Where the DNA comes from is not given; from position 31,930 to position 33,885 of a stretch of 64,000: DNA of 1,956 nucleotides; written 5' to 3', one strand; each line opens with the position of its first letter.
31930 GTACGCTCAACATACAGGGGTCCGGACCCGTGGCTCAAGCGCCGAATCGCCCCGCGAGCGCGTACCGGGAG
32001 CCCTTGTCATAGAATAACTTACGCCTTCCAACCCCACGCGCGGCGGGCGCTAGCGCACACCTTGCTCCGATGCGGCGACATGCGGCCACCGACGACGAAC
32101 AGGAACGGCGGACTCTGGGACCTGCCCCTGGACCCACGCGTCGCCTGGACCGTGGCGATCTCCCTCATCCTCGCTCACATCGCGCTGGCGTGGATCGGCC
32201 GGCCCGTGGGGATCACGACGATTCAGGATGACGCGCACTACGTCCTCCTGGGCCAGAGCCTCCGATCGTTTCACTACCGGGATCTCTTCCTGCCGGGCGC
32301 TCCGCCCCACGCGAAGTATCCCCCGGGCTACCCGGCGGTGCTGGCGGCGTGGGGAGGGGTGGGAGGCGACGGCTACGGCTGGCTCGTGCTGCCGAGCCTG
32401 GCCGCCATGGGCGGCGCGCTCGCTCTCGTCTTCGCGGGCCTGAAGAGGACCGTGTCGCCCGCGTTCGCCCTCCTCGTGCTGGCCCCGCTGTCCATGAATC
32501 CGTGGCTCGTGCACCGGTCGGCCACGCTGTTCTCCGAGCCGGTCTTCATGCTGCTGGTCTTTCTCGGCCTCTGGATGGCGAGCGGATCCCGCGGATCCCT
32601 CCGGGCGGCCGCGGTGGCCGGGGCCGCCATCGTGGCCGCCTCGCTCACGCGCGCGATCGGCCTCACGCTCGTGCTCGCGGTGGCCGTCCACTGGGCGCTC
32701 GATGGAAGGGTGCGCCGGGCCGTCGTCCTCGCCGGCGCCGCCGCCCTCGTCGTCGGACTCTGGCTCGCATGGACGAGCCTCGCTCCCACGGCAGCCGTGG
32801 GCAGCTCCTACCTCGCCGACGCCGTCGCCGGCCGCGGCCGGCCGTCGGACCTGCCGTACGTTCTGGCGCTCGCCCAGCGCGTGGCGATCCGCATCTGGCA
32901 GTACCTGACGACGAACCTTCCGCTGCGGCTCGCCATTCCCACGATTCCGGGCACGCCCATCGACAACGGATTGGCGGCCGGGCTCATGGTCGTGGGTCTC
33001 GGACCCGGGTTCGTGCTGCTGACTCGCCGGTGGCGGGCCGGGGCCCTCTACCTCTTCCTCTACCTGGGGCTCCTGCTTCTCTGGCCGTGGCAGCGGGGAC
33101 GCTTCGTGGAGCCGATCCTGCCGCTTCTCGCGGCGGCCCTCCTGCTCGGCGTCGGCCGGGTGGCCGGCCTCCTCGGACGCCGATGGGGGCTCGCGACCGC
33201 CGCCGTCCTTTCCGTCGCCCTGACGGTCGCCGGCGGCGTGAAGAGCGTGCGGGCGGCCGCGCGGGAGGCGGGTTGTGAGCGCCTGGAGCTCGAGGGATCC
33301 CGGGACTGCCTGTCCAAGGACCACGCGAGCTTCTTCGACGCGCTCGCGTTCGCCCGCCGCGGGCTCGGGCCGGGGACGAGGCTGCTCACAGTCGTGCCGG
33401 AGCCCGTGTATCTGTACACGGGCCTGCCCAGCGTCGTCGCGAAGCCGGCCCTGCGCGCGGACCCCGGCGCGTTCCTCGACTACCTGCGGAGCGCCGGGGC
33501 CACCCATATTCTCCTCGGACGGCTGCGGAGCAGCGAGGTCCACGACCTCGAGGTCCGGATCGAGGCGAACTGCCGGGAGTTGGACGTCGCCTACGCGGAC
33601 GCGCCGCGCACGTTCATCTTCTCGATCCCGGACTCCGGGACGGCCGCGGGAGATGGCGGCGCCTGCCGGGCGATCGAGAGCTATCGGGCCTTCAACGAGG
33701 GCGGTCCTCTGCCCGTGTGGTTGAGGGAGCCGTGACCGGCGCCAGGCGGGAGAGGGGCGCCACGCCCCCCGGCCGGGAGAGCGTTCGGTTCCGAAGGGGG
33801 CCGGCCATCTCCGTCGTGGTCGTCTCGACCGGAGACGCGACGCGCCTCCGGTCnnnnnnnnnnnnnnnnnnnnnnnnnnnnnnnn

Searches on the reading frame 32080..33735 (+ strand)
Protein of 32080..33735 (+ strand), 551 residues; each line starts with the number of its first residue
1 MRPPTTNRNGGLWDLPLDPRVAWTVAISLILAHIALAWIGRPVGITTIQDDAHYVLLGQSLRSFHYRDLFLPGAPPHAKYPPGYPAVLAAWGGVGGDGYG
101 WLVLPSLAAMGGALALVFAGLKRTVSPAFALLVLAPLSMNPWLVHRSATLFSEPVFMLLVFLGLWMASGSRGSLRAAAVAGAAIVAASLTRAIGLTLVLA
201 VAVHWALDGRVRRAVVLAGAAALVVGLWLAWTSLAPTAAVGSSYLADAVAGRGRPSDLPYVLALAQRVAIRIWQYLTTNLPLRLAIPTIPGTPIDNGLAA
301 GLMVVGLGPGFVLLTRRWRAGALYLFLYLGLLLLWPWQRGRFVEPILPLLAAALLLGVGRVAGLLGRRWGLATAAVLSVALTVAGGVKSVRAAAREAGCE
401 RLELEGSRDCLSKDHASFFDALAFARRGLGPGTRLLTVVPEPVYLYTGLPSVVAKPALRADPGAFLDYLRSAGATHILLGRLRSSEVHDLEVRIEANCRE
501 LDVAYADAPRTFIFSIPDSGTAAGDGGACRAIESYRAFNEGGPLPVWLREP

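Call 5: search_protein_families(library=pfam, proteins=[window:32080-33735:+], max_evalue=0.01)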
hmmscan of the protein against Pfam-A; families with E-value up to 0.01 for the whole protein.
window:32080-33735:+ (551 aa): 0 families

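Call 6: search_protein_families(library=ncbifam, proteins=[window:32080-33735:+], max_evalue=0.01)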
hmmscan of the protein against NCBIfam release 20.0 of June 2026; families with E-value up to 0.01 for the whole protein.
window:32080-33735:+ (551 aa): 0 families
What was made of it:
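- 32080..33735 (+): C1: a divergent PMT_2-like GT-C glycosyltransferase with a C-terminal soluble domain. No Pfam or NCBIfam hit of its own (calls 5, 6).
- Checked: C1 (32080-33735): no Pfam or NCBIfam hit (calls 5, 6).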

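Call 22: find_homologous_proteins(query=window:32080-33735:+, max_evalue=0.00001)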
Query window:32080-33735:+ (551 aa): 21 proteins with E <= 0.00001 among 8000 candidates.
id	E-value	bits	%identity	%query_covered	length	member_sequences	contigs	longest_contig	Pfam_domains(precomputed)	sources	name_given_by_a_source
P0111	0.0e+0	1201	100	100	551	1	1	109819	-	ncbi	ncbi:MAG: hypothetical protein ACE5HF_00835 [Gemmatimonadota bacterium]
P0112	1.9e-273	927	77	99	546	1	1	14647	-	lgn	-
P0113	1.3e-101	359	41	95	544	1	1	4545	-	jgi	jgi:hypothetical protein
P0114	1.4e-98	349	41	91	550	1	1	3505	-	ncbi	ncbi:MAG: glycosyltransferase family 39 protein [Longimicrobiales bacterium]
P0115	6.1e-77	278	35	94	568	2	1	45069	PF13231.13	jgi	jgi:hypothetical protein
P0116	1.7e-76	276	36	90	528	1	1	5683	-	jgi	jgi:hypothetical protein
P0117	3.2e-62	229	34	95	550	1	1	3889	-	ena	-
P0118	3.9e-53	199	32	92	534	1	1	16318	-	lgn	-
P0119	9.9e-10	56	30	57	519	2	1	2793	-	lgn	-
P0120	1.8e-8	52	29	56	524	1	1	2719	-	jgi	jgi:hypothetical protein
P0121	4.7e-8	50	47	10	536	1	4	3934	PF13231.13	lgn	-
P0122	4.7e-8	50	33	35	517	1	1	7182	-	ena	-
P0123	6.0e-8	50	32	27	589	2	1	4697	-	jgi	jgi:hypothetical protein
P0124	1.1e-7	49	33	35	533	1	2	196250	-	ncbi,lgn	-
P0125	1.7e-7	49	31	58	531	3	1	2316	PF13231.13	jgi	jgi:hypothetical protein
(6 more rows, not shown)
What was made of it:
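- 32080..33735 (+): It has 21 homologues, some called GT39 or PMT_2 (call 22).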

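Call 25: search_solved_structures(query=A2, max_evalue=1, show_alignments=2)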
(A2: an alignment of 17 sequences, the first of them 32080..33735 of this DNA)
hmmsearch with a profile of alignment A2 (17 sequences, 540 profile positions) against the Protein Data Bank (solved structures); distinct sequences matched with E-value up to 1: 1.
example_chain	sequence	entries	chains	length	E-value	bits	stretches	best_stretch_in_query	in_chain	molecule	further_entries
6p25_A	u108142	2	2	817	0.51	12.2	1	91-203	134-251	Dolichyl-phosphate-mannose--protein mannosyltransferase 1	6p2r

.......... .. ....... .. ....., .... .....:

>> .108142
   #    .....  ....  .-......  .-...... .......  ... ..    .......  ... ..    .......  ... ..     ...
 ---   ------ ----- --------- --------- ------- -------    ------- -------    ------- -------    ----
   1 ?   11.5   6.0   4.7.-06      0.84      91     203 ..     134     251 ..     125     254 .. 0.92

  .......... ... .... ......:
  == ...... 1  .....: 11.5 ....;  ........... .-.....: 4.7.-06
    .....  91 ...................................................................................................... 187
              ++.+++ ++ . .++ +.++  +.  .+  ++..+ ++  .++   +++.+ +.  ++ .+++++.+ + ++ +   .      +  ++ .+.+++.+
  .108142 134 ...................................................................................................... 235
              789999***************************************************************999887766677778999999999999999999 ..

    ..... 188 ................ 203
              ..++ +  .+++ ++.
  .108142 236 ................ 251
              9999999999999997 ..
